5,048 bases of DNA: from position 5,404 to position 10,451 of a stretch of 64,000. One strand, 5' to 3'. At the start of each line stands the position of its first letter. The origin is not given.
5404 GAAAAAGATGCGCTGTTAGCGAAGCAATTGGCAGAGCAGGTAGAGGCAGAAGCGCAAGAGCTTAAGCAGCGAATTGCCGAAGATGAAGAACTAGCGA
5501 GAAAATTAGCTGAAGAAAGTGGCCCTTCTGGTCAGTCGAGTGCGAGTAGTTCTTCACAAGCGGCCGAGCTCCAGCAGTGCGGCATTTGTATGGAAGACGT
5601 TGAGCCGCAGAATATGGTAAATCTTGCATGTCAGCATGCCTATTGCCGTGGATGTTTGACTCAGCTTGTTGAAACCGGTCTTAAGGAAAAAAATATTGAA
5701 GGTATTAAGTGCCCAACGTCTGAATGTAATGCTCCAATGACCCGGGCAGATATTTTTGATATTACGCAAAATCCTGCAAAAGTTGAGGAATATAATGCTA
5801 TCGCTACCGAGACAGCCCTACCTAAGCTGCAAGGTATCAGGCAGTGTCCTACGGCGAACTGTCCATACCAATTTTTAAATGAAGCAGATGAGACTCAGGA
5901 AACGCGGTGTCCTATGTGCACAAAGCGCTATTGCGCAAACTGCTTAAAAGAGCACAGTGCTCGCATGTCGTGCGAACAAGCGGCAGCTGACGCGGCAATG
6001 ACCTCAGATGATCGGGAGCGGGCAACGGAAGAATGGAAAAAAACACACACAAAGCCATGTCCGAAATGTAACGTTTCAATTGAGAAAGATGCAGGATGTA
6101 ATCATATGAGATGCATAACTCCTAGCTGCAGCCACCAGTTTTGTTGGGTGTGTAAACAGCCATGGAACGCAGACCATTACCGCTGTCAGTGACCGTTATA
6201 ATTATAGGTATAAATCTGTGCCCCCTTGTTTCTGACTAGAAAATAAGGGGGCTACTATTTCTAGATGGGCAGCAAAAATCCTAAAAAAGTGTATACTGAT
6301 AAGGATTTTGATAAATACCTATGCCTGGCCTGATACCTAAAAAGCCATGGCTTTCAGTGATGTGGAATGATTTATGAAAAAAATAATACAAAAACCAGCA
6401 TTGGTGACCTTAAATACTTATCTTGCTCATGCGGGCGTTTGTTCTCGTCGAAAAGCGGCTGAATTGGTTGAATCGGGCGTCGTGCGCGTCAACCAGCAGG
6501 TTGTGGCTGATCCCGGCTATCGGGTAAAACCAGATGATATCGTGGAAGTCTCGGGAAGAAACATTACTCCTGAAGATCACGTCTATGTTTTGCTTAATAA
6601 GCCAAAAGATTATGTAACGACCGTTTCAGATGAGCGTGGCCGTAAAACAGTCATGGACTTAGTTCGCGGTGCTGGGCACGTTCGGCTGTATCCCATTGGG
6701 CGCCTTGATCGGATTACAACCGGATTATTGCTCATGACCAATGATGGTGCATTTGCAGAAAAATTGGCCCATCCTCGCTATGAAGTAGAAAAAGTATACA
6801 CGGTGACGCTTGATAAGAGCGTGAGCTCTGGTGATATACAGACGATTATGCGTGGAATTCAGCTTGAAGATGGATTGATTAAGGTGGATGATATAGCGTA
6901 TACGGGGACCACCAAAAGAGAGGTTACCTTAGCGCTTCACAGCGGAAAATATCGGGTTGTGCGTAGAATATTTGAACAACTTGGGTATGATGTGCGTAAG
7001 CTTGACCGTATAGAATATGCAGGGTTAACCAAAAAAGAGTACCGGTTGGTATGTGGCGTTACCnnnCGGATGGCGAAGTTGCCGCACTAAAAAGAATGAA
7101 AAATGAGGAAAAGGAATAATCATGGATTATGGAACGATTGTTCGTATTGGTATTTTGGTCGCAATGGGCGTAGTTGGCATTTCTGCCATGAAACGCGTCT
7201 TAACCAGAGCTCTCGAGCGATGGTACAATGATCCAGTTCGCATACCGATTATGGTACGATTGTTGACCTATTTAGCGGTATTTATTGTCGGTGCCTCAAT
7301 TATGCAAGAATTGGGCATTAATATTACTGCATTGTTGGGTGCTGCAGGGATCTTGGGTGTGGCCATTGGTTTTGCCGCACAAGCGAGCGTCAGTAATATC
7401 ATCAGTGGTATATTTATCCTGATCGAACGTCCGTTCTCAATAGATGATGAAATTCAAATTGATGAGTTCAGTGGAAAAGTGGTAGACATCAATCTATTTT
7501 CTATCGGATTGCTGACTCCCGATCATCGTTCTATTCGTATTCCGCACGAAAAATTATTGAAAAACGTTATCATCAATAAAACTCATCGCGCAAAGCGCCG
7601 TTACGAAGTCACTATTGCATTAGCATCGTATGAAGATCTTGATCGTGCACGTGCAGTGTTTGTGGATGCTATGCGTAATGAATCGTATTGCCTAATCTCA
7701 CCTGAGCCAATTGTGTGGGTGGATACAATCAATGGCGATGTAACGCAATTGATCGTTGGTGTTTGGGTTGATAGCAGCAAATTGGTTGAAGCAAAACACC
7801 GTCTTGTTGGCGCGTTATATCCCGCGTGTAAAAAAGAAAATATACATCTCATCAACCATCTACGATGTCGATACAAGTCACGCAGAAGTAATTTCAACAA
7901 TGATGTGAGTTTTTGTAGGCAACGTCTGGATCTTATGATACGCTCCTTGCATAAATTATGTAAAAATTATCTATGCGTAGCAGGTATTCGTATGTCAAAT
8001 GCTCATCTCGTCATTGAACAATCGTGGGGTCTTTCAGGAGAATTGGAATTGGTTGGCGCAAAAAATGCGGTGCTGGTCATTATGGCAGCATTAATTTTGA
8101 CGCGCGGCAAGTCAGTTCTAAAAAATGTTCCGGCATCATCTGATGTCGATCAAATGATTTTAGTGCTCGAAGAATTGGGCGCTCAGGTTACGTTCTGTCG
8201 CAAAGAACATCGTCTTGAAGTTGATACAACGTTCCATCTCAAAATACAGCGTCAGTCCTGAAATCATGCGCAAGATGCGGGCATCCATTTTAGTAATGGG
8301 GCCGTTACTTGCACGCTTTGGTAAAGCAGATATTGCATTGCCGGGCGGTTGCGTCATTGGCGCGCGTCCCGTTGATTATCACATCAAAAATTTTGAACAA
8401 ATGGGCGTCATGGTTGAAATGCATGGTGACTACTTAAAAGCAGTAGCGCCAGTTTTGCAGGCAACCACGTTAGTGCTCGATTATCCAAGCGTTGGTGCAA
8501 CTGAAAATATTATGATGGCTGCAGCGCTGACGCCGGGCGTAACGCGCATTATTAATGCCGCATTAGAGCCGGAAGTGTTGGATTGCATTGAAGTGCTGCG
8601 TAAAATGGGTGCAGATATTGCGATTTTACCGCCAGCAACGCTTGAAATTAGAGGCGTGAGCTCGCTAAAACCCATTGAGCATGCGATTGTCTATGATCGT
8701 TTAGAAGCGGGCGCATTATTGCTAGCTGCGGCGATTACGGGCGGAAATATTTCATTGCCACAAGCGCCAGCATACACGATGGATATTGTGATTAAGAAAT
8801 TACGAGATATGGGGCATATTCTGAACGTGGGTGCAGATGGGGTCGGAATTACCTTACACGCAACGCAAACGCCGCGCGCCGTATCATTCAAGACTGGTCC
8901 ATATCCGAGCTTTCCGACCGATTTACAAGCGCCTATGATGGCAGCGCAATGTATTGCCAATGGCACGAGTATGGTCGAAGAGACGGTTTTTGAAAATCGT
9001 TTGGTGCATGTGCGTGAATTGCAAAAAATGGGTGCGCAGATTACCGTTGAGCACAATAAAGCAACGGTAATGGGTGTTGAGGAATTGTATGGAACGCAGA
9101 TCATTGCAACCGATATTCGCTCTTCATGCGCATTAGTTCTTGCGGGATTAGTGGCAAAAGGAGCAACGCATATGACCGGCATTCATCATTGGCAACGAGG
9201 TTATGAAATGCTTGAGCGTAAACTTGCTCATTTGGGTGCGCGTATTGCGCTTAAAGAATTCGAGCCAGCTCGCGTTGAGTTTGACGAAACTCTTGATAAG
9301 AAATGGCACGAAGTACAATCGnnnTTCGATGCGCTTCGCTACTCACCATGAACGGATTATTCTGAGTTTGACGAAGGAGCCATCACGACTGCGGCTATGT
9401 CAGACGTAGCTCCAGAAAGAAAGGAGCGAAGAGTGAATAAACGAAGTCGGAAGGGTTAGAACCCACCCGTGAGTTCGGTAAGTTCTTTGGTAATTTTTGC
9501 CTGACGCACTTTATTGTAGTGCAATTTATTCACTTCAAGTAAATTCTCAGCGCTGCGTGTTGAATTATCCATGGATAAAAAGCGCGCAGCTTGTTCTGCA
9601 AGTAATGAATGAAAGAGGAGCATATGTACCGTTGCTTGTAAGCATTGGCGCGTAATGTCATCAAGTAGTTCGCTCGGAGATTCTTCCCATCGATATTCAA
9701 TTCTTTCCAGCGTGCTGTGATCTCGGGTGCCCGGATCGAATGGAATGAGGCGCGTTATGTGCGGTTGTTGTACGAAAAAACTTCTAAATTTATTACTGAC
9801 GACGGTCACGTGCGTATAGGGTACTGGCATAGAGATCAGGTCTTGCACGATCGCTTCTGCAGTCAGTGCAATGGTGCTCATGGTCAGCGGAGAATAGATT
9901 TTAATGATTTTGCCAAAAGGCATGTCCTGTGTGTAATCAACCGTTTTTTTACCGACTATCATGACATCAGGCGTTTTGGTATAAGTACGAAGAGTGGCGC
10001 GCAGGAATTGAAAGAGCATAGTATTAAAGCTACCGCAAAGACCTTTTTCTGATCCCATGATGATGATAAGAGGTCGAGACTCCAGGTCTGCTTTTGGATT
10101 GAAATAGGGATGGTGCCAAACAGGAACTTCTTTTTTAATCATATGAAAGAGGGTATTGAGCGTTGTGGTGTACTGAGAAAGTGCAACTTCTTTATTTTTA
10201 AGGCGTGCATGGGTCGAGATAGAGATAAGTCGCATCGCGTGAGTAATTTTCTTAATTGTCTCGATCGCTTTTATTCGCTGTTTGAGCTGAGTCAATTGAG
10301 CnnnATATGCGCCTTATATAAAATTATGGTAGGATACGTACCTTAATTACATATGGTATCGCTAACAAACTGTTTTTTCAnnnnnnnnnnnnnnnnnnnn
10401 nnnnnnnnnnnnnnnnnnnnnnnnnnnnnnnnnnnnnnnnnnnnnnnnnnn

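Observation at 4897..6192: Complete eukaryote-type RBR (RING1-IBR-RING2) ubiquitin-ligase module in a bacterial secreted-looking protein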

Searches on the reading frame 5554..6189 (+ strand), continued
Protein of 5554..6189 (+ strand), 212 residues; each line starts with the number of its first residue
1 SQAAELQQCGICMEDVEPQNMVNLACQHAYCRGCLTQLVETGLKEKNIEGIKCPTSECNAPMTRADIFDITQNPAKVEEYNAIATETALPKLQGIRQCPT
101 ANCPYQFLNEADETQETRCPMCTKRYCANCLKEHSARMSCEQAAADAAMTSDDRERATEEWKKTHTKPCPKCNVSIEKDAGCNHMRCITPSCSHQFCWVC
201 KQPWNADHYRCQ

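Call 83: find_encoding_contigs(protein=P0222, flank=10000, max_places=2)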
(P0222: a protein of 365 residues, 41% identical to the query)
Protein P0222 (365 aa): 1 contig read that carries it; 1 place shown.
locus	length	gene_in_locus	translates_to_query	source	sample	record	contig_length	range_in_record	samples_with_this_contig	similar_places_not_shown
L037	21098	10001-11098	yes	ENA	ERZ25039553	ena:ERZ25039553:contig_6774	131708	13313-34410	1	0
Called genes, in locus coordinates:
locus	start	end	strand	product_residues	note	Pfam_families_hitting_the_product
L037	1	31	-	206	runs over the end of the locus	-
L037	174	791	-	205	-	-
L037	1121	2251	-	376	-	-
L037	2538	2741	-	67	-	-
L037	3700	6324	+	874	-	PF13445:zf-RING_UBOX (weak), PF01485:IBR, PF22191:IBR_1, PF00226:DnaJ, PF22191:IBR_1, PF22605:IBR_2 (weak)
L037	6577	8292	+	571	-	PF08238:Sel1 (faint)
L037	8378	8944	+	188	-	PF05016:ParE_toxin (weak)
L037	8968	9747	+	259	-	-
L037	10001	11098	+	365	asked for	PF01485:IBR, PF22191:IBR_1, PF22605:IBR_2 (weak)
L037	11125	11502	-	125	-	PF10431:ClpB_D2-small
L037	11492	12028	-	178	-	PF00158:Sigma54_activat (weak), PF07724:AAA_2, PF13401:AAA_22 (weak), PF00004:AAA, PF07728:AAA_5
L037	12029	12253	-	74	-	-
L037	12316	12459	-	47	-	-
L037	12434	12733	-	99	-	PF17871:AAA_lid_9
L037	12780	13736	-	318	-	PF02861:Clp_N, PF01637:ATPase_2 (faint), PF13191:AAA_16 (weak), PF23569:NBD_SMAX1, PF00004:AAA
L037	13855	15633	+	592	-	PF09820:AAA-ATPase_like, PF08011:PDDEXK_9 (weak)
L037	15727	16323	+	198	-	-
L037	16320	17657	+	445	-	PF01145:Band_7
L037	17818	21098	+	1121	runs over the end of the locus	-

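Call 93: fold_search(model_id=the predicted structure, library=viral)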
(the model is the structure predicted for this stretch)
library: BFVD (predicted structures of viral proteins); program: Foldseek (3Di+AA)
matches with E <= 10: 439; with E <= 0.001: 39
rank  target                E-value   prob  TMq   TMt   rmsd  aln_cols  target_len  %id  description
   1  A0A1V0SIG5            5.1e-15  1.00  0.53  0.36  13.3       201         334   25  RBR-type E3 ubiquitin transferase [Klosneuvirus KNV1]
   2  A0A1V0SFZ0            8.4e-15  1.00  0.39  0.20  15.2       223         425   23  RBR-type E3 ubiquitin transferase [Hokovirus HKV1]
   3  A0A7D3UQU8            9.0e-15  1.00  0.52  0.38  14.1       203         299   27  RBR-type E3 ubiquitin transferase [Fadolivirus FV1/VV64]
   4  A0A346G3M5            5.5e-13  1.00  0.51  0.31  13.9       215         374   23  (no name in the UniProt tables at hand)
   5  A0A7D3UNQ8            4.9e-12  1.00  0.49  0.47  13.5       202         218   22  RBR-type E3 ubiquitin transferase [Fadolivirus FV1/VV64]
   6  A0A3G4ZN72            1.0e-11  1.00  0.42  0.19  16.2       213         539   23  RING-type domain-containing protein [Terrestrivirus sp.]
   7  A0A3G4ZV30            2.6e-11  1.00  0.36  0.24  19.1       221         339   19  Putative E3 ubiquitin ligase triad3 [Dasosvirus sp.]
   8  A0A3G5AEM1            4.1e-11  1.00  0.40  0.24  18.1       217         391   21  Putative E3 ubiquitin ligase triad3 [Hyperionvirus sp.]
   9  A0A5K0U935            2.8e-10  1.00  0.45  0.29  13.5       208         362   21  RING-type domain-containing protein [Yasminevirus sp. GU-2018]
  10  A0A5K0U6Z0            5.2e-10  1.00  0.42  0.24  12.1       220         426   23  RING-type domain-containing protein [Yasminevirus sp. GU-2018]
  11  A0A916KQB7            2.3e-09  1.00  0.24  0.09  18.7       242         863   20  NTPase/helicase [Mythimna separata entomopoxvirus 'L']
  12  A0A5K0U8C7            3.0e-09  1.00  0.42  0.27  12.7       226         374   20  RING-type domain-containing protein [Yasminevirus sp. GU-2018]
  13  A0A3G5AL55            1.5e-08  1.00  0.35  0.21  21.9       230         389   20  E3 ubiquitin-protein ligase RNF14 [Sylvanvirus sp.]
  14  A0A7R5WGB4            2.1e-08  1.00  0.21  0.08  17.6       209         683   18  Putative nucleoside triphosphatase/helicase 2 [Diachasmimorpha longicaudata entomopoxvirus]
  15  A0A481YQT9            5.3e-08  1.00  0.25  0.13  27.5       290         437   14  E3 ubiquitin-protein ligase [Marseillevirus LCMAC101]
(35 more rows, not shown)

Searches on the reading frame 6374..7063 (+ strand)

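Call 13: search_protein_families(library=ncbifam, proteins=[window:6374-7063:+], max_evalue=0.00001)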
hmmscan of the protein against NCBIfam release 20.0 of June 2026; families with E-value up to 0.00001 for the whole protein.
window:6374-7063:+ (230 aa): 7 families
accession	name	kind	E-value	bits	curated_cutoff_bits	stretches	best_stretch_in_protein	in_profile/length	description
TIGR00093.1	TIGR00093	subfamily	3e-37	127.8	109.3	1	75-219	1-147/161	pseudouridine synthase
NF007784.0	PRK10475.1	equivalog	2e-34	118.9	318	1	11-214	7-207/290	23S rRNA pseudouridine(2604) synthase RluF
NF008097.0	PRK10839.1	equivalog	1.2e-30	106.9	275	1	13-214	3-204/232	16S rRNA pseudouridine(516) synthase RsuA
NF007976.1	PRK10700.1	equivalog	5.2e-29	101.3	290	1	13-218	5-218/291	23S rRNA pseudouridine(2605) synthase RluB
NF008487.1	PRK11394.1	equivalog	5.6e-15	55.4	284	1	71-168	30-124/206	23S rRNA pseudouridine(2457) synthase RluE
TIGR00005.1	rluA_subfam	subfamily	1.1e-10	41.3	192.7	1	20-149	16-166/298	RluA family pseudouridine synthase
NF008321.0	PRK11112.1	equivalog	9.5e-06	25.1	328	0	66-142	6-86/257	tRNA pseudouridine(65) synthase TruC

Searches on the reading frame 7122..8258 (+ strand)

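Call 13: search_protein_families(library=ncbifam, proteins=[window:7122-8258:+], max_evalue=0.00001)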
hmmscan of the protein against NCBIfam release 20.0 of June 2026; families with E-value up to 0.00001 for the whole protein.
window:7122-8258:+ (379 aa): 9 families
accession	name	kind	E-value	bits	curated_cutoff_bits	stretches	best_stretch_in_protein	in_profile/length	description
NF047602.1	MscsSHelicob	equivalog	3.6e-24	85.6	400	1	50-243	54-249/260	small-conductance mechanosensitive channel MscS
NF007662.0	PRK10334.1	subfamily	3.1e-21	75.9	321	1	7-224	38-249/286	small-conductance mechanosensitive channel MscS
NF008438.0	PRK11281.1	equivalog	2.1e-20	72.2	991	1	46-204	880-1039/1113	mechanosensitive channel MscK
NF047601.1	MscSThanab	equivalog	4.4e-19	69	500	1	46-179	70-200/280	small-conductance mechanosensitive channel MscS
NF006873.0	PRK09369.1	subfamily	2.1e-15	56.3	297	1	295-370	3-77/419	UDP-N-acetylglucosamine 1-carboxyvinyltransferase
TIGR01072.1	murA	equivalog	7.1e-15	54.7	392.7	1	296-370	4-77/416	UDP-N-acetylglucosamine 1-carboxyvinyltransferase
NF008180.0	PRK10929.1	equivalog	5.3e-13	47.7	809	1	49-201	880-1033/1109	miniconductance mechanosensitive channel MscM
NF008542.0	PRK11465.1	equivalog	5.9e-12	44.7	596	1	49-132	511-601/741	mechanosensitive channel protein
NF009470.0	PRK12830.1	equivalog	1e-11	44.2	552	1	295-370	3-76/417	UDP-N-acetylglucosamine 1-carboxyvinyltransferase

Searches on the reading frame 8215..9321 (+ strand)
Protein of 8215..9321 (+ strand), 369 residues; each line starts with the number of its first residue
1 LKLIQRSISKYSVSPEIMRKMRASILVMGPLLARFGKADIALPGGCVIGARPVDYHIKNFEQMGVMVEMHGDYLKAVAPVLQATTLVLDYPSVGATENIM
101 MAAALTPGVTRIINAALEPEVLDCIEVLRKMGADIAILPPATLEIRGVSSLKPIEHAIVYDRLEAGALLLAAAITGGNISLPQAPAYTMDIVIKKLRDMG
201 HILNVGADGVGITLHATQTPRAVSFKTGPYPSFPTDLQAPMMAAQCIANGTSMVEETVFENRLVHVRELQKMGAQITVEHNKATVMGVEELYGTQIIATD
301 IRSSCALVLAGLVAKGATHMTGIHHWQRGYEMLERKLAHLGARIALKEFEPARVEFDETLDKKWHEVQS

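Call 13: search_protein_families(library=ncbifam, proteins=[window:8215-9321:+], max_evalue=0.00001)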
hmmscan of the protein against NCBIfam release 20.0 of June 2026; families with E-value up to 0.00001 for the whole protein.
window:8215-9321:+ (369 aa): 5 families
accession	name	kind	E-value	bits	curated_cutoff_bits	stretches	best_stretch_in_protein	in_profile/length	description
NF006873.0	PRK09369.1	subfamily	6.6e-127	423.6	297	1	4-346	75-416/419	UDP-N-acetylglucosamine 1-carboxyvinyltransferase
TIGR01072.1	murA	equivalog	3.6e-123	411.4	392.7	1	4-345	75-415/416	UDP-N-acetylglucosamine 1-carboxyvinyltransferase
NF009470.0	PRK12830.1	equivalog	4.4e-97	325.4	552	1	6-347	76-415/417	UDP-N-acetylglucosamine 1-carboxyvinyltransferase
TIGR01356.1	aroA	equivalog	2.9e-16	59.3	287.25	2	24-156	158-291/415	3-phosphoshikimate 1-carboxyvinyltransferase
NF011381.1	PRK14806.1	equivalog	2.7e-10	39.2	902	1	179-318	418-552/733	bifunctional prephenate dehydrogenase/3-phosphoshikimate 1-carboxyvinyltransferase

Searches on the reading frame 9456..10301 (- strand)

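Call 13: search_protein_families(library=ncbifam, proteins=[window:9456-10301:-], max_evalue=0.00001)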
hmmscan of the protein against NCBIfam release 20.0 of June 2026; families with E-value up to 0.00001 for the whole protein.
window:9456-10301:- (281 aa): 13 families
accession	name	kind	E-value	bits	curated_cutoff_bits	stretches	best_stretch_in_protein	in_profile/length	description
TIGR01146.1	ATPsyn_F1gamma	equivalog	9.5e-51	173.3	194.45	1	1-280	2-282/286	ATP synthase F1 subunit gamma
NF004145.0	PRK05621.1-2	equivalog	9.2e-41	140.2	317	1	1-280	2-298/306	F0F1 ATP synthase subunit gamma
NF004144.0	PRK05621.1-1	equivalog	9.7e-40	136.8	372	1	4-280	5-283/287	F0F1 ATP synthase subunit gamma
NF004146.0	PRK05621.1-4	equivalog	1e-37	130.1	342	1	1-280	2-292/296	F0F1 ATP synthase subunit gamma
NF010709.0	PRK14111.1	equivalog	1.6e-35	123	425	1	5-280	6-284/290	F0F1 ATP synthase subunit gamma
NF009958.0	PRK13425.1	equivalog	1.1e-34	120.3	501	1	2-280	3-286/292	F0F1 ATP synthase subunit gamma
NF009960.0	PRK13427.1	equivalog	1.2e-33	116.8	432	1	4-280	5-284/289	F0F1 ATP synthase subunit gamma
NF009957.0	PRK13424.1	equivalog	1.7e-32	112.9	436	1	2-280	3-285/291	F0F1 ATP synthase subunit gamma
NF010708.0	PRK14110.1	equivalog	7e-31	107.7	445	1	5-277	8-283/291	F0F1 ATP synthase subunit gamma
NF009959.0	PRK13426.1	equivalog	1.1e-29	103.9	394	1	2-280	3-287/291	F0F1 ATP synthase subunit gamma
NF004147.0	PRK05621.2-1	equivalog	4.1e-25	89.2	382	1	2-280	4-288/293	F0F1 ATP synthase subunit gamma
TIGR03323.1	alt_F1F0_F1_gam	exception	4.2e-23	82.1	282.35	1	6-281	1-282/285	alternate F1F0 ATPase, F1 subunit gamma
NF009956.0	PRK13422.1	equivalog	1.1e-19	70.9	582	1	6-280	7-294/298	F0F1 ATP synthase subunit gamma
